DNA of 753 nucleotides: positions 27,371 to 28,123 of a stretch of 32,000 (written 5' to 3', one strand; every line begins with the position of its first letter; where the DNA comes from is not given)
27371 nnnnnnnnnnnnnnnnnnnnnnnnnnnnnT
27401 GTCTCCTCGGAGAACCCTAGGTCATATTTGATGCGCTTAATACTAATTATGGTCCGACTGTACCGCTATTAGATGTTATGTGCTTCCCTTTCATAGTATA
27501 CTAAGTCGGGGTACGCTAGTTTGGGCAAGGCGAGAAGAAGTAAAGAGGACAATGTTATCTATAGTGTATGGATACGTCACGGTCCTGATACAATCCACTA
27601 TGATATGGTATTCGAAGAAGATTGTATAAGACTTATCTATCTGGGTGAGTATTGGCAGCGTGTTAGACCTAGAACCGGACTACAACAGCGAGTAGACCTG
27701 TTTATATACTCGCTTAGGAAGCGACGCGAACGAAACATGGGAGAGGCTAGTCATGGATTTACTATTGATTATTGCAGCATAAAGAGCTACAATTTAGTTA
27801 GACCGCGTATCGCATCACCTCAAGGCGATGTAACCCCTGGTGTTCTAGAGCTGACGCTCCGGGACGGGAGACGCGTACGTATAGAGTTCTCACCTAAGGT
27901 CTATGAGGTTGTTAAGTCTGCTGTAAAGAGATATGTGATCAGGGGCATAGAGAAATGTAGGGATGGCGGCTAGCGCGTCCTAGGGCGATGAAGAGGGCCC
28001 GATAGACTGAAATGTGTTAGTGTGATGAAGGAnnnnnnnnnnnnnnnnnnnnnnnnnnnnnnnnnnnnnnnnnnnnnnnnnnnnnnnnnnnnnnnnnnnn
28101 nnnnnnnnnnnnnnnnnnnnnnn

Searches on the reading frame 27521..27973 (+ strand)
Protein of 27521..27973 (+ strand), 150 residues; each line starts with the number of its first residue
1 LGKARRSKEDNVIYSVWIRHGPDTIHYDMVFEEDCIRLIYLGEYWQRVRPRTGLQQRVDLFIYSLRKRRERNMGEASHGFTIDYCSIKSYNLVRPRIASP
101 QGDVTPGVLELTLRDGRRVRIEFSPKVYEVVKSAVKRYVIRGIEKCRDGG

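Call 3: search_protein_families(library=pfam, proteins=[window:27521-27973:+], max_evalue=0.01)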
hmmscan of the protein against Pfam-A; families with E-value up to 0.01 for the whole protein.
window:27521-27973:+ (150 aa): 0 families

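Call 4: search_protein_families(library=ncbifam, proteins=[window:27521-27973:+], max_evalue=0.01)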
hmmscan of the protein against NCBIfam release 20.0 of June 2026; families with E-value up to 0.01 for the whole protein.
window:27521-27973:+ (150 aa): 0 families

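Call 67: search_protein_families(library=padloc, proteins=[window:27521-27973:+], max_evalue=0.01)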
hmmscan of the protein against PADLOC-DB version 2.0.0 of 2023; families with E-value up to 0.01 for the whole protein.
window:27521-27973:+ (150 aa): 0 families

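Call 68: search_protein_families(library=phrogs, proteins=[window:27521-27973:+], max_evalue=0.01)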
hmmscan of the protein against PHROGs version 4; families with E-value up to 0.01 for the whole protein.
window:27521-27973:+ (150 aa): 0 families
